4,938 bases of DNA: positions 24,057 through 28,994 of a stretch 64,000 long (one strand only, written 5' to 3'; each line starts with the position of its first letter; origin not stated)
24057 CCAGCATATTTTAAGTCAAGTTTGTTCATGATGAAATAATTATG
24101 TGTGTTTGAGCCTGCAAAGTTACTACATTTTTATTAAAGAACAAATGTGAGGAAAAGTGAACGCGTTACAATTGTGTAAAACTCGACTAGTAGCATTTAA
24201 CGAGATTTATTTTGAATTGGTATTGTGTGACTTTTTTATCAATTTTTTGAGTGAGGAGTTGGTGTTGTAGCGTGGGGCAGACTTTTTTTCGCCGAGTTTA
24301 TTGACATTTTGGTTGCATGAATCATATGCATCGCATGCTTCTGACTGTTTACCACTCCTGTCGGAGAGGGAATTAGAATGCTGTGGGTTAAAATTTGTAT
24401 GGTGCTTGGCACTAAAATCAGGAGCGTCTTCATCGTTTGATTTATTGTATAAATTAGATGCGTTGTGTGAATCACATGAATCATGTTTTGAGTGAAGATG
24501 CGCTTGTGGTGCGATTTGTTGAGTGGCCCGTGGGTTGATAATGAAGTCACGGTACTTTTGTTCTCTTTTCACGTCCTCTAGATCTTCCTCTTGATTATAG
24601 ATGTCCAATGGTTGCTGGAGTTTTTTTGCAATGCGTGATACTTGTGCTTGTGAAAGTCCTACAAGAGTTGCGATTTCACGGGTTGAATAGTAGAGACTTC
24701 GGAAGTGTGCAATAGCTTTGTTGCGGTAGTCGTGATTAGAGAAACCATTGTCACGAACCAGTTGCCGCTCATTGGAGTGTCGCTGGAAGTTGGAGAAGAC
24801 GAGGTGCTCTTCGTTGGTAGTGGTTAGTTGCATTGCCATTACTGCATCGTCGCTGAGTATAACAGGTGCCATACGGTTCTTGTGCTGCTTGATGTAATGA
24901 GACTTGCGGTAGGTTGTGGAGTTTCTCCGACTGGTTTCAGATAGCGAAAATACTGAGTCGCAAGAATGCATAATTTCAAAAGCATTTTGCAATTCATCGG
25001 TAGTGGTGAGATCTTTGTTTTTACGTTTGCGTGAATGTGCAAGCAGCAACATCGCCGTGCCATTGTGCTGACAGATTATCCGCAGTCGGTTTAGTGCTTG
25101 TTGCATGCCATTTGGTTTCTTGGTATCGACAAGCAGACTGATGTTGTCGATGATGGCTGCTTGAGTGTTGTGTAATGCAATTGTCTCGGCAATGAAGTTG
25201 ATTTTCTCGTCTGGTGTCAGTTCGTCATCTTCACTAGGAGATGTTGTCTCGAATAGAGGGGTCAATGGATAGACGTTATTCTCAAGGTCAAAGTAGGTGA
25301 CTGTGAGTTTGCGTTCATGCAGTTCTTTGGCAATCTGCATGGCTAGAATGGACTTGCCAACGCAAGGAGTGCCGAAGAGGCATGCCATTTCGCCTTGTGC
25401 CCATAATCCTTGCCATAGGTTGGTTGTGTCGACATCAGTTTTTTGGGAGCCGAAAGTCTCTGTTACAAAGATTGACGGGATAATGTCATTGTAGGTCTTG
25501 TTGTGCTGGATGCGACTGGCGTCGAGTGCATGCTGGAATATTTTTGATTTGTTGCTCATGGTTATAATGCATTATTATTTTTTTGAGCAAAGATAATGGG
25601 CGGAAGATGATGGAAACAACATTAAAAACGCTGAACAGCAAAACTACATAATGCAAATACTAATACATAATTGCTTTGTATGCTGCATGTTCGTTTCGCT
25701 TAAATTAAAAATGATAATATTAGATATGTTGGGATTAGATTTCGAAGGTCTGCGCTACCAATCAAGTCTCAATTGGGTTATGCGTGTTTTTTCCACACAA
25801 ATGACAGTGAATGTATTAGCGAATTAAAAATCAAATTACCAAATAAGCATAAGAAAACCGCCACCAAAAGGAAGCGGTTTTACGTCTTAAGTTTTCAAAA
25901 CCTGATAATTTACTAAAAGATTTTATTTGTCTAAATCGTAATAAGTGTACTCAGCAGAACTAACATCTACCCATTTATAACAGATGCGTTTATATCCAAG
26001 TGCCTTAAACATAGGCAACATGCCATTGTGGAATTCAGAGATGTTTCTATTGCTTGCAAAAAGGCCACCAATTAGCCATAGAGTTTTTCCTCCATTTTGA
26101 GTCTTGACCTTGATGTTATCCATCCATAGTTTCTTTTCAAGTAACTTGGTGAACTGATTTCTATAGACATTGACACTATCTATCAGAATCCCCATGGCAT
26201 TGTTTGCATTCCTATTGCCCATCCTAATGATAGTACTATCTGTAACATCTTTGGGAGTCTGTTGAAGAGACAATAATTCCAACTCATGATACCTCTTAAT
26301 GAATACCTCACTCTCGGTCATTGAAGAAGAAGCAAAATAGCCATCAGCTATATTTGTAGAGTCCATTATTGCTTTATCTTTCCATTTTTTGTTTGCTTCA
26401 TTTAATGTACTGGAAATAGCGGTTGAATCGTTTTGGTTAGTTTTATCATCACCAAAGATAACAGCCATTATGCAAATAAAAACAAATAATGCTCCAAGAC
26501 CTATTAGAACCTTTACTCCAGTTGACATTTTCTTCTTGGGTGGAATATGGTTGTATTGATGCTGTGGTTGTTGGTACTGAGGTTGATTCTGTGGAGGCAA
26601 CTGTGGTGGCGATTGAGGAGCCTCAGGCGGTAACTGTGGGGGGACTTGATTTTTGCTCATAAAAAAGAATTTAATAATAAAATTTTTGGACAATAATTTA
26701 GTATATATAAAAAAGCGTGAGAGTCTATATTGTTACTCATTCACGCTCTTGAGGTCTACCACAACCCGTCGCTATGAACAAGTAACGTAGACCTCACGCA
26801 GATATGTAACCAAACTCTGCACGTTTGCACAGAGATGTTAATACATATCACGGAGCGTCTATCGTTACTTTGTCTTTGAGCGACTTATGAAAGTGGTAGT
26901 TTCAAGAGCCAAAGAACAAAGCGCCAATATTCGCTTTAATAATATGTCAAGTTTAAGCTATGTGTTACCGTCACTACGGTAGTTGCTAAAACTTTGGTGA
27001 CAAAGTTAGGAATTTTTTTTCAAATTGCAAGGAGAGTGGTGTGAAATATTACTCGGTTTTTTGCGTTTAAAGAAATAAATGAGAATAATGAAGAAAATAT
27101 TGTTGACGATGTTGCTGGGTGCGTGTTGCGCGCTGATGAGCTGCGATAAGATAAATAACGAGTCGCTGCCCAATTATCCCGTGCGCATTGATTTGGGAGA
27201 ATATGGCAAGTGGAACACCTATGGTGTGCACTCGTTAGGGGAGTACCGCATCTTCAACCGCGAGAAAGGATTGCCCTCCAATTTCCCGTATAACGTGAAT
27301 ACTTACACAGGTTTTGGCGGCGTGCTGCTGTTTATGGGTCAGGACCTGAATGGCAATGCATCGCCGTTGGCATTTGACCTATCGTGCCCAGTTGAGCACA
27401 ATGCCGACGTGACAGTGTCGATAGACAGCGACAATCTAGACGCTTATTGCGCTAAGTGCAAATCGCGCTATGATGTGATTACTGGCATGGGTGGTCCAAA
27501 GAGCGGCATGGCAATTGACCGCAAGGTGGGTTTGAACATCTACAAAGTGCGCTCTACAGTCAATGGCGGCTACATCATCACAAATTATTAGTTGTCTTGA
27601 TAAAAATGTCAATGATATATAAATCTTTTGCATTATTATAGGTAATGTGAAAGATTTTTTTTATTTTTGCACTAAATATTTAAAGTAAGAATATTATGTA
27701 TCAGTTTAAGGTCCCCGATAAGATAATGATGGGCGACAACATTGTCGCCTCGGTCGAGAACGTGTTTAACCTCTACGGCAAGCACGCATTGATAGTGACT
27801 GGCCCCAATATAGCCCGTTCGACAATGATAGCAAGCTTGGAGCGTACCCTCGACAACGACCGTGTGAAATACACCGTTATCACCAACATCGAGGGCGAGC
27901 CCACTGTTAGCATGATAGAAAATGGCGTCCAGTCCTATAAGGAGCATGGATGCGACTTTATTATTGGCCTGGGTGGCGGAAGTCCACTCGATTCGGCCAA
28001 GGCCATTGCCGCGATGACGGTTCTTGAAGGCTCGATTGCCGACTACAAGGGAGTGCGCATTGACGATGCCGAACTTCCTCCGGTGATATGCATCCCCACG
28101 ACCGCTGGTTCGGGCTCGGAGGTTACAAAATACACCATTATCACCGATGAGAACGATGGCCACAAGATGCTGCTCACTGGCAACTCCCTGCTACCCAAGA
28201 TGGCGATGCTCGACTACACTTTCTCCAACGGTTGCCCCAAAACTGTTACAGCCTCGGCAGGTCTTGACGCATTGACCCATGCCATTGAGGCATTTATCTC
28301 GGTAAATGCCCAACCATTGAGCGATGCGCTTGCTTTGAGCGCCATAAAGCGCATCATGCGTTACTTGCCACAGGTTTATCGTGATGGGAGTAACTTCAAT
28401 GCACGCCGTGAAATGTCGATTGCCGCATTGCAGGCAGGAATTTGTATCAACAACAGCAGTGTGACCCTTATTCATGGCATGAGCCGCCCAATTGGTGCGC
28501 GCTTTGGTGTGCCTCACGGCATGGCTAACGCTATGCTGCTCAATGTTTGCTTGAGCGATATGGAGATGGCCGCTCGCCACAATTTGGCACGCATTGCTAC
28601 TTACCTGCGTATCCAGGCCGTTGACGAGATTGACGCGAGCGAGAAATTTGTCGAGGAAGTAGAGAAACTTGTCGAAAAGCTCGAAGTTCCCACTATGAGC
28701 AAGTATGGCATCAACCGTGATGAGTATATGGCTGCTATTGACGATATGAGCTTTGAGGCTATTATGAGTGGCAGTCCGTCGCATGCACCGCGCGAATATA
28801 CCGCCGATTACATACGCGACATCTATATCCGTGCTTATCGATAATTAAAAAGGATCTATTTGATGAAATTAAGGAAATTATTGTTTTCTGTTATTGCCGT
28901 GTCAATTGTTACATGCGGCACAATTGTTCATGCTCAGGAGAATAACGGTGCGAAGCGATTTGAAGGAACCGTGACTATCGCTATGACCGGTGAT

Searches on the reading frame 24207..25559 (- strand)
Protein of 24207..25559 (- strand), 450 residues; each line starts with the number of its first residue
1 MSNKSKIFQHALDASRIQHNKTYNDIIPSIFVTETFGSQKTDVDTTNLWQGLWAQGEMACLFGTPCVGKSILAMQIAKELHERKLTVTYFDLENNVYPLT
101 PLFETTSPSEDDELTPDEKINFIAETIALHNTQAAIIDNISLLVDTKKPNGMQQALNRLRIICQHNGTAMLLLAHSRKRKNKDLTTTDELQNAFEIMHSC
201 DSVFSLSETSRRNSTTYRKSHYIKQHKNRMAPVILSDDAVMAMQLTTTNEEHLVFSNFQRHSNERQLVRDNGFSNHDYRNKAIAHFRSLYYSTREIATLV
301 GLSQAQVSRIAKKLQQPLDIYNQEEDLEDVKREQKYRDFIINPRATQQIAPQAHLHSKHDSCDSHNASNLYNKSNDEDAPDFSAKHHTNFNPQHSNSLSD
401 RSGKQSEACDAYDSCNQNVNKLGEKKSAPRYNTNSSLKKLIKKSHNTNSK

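Call 6: search_protein_families(library=pfam, proteins=[window:24207-25559:-], max_evalue=0.01)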
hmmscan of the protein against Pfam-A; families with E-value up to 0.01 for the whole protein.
window:24207-25559:- (450 aa): 9 families
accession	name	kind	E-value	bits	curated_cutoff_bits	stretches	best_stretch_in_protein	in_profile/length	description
PF13481.12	AAA_25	-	9.5e-09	35.6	27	2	100-179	115-193/195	AAA domain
PF08433.16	KTI12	-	3.5e-05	23.9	22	1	61-94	6-39/271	Chromatin associated protein KTI12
PF13401.12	AAA_22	-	0.00012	22.8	27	1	58-175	7-123/130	AAA domain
PF06745.19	ATPase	-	0.00027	20.8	26.6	0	107-215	95-195/231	KaiC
PF03796.21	DnaB_C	-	0.0017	18.2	27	1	53-97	16-61/255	DnaB-like helicase C terminal domain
PF13671.12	AAA_33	-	0.0035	18.1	27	0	60-81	3-24/143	AAA domain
PF01637.24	ATPase_2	-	0.0062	16.8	33.2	0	58-148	22-79/225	ATPase domain predominantly from Archaea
PF24883.2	NPHP3_N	-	0.0066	17.1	24.8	0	54-90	20-56/164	Nephrocystin 3, N-terminal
PF25199.1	nSTAND_NTPase5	-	0.01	16.1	34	0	57-99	42-85/145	Novel STAND NTPase 5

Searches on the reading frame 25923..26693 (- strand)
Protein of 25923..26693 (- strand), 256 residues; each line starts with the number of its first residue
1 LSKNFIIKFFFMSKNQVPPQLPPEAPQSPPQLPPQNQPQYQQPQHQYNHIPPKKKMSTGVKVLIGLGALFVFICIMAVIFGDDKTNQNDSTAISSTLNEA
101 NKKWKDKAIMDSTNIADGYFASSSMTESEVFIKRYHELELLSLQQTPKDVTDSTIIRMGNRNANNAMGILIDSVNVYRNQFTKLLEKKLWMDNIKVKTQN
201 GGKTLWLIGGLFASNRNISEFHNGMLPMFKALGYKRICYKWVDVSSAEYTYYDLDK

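Call 78: search_protein_families(library=pfam, max_evalue=0.001, proteins=[window:25923-26693:-])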
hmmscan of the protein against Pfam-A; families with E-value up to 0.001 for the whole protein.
window:25923-26693:- (256 aa): 1 family
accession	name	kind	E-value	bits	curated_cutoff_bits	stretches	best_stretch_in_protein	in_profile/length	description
PF06783.16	UPF0239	-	0.00016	22.3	25.4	1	66-105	27-70/88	Uncharacterised protein family (UPF0239)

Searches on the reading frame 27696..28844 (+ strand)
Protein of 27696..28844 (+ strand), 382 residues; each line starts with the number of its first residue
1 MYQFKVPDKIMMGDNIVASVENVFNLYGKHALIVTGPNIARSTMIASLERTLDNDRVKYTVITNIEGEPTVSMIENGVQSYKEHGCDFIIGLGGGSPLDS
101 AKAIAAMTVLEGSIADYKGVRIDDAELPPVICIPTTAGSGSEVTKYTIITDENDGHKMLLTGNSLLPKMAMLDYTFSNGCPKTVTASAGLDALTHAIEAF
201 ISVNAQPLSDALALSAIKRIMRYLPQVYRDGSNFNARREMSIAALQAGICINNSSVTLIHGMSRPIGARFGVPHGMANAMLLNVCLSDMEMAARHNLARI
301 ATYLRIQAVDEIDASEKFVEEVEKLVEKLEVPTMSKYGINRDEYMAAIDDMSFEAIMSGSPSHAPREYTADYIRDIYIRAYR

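Call 25: search_protein_families(library=pfam, proteins=[window:27696-28844:+], max_evalue=0.01)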
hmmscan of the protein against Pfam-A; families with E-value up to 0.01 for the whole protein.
window:27696-28844:+ (382 aa): 3 families
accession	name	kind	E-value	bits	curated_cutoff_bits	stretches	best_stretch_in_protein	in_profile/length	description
PF00465.25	Fe-ADH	-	7.1e-47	159.6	31.3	1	7-173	1-167/168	Iron-containing alcohol dehydrogenase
PF25137.1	ADH_Fe_C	-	4.9e-42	144.3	27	1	185-381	1-194/194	Fe-containing alcohol dehydrogenase family, C-terminal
PF13685.12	Fe-ADH_2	-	3.3e-09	37.4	28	1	25-107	16-96/149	Iron-containing alcohol dehydrogenase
